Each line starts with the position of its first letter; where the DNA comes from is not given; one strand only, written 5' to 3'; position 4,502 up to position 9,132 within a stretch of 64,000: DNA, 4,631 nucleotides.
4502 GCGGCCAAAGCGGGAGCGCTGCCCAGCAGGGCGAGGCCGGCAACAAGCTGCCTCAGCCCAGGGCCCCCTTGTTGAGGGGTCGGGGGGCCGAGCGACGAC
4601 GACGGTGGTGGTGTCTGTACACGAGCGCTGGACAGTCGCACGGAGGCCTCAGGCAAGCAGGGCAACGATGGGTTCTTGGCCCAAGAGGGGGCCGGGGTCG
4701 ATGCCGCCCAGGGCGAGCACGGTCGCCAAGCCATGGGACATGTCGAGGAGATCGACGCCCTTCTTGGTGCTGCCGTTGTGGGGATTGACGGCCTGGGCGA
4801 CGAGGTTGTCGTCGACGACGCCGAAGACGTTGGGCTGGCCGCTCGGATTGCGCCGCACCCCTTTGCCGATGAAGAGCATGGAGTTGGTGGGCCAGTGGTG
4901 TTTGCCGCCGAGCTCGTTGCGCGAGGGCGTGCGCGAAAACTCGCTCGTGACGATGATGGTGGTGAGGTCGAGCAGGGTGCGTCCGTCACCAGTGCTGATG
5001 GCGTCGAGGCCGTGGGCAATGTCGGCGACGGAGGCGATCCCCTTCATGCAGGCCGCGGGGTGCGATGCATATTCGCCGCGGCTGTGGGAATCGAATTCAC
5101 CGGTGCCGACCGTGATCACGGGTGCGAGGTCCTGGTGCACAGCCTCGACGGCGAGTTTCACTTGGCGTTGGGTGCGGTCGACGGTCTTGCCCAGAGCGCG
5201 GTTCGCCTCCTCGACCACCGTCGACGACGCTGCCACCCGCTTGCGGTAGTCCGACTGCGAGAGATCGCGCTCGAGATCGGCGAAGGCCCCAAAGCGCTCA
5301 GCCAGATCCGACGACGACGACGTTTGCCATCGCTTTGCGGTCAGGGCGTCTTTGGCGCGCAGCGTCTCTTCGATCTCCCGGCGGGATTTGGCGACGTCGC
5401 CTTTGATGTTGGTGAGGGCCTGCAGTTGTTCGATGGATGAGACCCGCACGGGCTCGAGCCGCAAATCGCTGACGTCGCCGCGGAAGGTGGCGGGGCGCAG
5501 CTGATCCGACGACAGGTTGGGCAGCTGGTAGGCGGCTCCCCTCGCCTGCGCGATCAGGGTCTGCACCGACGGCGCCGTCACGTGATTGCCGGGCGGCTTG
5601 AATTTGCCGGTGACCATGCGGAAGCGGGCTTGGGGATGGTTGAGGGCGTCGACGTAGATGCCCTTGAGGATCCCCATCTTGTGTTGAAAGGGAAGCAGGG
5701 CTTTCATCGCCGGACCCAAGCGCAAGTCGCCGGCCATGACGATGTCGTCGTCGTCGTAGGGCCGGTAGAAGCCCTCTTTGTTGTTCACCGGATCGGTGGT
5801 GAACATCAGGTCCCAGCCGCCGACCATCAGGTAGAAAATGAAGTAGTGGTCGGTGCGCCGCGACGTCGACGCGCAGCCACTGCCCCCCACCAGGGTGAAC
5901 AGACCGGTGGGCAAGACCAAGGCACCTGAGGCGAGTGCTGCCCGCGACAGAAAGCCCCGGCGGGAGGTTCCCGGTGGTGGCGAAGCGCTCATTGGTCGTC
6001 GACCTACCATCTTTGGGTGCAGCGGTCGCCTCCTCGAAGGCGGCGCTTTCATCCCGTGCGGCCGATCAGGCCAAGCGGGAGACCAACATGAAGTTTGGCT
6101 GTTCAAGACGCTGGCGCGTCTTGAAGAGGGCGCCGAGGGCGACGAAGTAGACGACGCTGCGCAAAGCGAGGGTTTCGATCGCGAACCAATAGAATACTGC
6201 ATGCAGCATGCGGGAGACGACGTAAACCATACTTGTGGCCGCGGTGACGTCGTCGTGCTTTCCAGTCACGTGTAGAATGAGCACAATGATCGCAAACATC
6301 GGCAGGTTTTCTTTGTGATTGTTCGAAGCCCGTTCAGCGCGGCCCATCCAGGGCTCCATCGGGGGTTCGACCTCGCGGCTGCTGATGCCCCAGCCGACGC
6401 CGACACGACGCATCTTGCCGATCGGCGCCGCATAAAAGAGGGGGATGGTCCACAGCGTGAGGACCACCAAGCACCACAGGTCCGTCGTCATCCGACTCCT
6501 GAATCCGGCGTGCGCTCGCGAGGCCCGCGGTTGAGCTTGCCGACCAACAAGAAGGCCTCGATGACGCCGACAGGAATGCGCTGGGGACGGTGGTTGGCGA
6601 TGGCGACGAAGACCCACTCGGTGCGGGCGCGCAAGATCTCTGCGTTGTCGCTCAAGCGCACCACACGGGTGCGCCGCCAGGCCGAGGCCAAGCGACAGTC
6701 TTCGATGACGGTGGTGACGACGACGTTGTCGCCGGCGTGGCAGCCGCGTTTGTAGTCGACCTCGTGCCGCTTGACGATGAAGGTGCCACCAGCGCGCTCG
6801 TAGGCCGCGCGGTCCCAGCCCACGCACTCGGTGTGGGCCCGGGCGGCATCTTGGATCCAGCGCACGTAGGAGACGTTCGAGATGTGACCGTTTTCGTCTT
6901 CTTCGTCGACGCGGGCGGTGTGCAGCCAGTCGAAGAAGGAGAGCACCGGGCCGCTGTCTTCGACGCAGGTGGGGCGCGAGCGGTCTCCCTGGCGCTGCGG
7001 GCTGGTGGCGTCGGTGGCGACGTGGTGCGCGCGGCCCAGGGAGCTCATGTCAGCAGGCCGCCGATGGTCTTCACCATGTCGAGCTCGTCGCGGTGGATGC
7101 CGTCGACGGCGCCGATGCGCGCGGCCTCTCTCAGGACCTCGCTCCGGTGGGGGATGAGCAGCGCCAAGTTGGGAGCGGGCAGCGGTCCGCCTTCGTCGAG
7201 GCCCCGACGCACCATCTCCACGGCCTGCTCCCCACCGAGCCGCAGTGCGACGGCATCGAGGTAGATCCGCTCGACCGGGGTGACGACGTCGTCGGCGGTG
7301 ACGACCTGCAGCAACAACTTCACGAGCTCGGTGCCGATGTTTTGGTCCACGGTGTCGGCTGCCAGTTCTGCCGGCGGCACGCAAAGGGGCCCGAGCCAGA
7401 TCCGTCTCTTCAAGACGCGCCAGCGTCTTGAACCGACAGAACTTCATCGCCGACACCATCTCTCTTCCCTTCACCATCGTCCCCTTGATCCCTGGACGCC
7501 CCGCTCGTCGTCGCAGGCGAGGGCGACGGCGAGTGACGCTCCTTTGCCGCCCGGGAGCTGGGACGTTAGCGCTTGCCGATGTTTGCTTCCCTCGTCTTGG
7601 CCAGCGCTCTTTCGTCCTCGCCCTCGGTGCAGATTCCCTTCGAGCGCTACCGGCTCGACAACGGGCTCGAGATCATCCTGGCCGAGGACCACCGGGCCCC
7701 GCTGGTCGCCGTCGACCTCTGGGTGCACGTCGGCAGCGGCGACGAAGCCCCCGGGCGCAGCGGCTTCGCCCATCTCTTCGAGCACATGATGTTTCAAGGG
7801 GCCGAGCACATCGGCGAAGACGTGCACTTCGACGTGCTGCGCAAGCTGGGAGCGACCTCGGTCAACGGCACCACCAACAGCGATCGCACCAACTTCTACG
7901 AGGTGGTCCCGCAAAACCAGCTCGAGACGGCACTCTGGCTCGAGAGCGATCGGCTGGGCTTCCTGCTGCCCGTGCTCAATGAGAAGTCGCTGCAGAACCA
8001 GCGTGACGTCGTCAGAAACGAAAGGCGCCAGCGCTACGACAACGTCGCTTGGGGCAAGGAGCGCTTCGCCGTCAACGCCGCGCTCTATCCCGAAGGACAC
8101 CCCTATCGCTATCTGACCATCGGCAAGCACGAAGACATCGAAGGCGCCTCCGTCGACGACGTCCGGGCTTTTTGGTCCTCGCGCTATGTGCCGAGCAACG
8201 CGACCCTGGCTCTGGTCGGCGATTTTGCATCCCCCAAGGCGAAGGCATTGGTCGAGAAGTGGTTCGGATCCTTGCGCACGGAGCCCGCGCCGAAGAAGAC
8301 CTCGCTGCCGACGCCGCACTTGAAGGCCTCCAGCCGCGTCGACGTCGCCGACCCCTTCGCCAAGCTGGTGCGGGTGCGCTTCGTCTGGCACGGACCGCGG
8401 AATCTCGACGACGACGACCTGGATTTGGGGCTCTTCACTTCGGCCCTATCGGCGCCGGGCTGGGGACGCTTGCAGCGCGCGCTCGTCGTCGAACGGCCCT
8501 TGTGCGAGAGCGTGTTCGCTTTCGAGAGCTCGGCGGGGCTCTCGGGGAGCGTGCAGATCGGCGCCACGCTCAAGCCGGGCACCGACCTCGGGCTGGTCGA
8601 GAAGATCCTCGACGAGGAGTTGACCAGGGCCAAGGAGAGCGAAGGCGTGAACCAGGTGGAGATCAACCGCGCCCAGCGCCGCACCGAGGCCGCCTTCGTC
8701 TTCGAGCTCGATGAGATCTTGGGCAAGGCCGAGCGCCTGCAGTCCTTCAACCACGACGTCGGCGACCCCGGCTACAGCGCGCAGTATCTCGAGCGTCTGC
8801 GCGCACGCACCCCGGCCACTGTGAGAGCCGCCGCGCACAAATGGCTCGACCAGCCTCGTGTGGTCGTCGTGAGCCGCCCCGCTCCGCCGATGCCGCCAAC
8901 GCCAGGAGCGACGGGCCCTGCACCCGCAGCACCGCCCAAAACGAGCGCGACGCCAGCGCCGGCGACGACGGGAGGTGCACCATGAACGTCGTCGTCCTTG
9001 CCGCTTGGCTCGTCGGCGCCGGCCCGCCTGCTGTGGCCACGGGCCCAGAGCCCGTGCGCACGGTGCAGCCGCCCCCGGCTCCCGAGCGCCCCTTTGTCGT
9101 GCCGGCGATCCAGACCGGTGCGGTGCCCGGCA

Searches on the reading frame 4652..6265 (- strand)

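Call 53: search_protein_families(library=pfam, proteins=[window:4652-6265:-], max_evalue=0.00001)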
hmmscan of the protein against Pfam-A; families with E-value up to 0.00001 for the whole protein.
window:4652-6265:- (538 aa): 1 family
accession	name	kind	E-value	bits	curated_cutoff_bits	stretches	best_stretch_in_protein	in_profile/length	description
PF07394.17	DUF1501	-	2.5e-18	66.9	27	1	143-472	5-329/390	Protein of unknown function (DUF1501)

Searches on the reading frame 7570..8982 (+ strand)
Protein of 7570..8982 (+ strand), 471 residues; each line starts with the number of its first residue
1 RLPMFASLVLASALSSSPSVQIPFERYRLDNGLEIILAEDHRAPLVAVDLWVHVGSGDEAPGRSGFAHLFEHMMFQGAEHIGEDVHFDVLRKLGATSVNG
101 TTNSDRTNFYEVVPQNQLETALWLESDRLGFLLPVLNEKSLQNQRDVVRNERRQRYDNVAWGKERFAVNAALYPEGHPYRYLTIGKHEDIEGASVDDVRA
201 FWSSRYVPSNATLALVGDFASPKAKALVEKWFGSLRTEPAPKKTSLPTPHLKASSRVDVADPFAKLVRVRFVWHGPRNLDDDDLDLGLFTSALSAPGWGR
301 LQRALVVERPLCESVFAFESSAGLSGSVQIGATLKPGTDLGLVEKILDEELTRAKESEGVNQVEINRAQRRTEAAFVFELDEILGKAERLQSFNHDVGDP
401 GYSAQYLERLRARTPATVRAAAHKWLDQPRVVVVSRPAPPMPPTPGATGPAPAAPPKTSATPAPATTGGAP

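Call 53: search_protein_families(library=pfam, proteins=[window:7570-8982:+], max_evalue=0.00001)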
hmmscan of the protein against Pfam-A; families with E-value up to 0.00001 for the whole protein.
window:7570-8982:+ (471 aa): 2 families
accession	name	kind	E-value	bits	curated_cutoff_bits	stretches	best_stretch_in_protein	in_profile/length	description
PF05193.26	Peptidase_M16_C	-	1.7e-24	87.1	23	1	194-370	3-179/181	Peptidase M16 inactive domain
PF00675.25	Peptidase_M16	-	1.7e-16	60.9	22.3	1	35-154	2-118/149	Insulinase (Peptidase family M16)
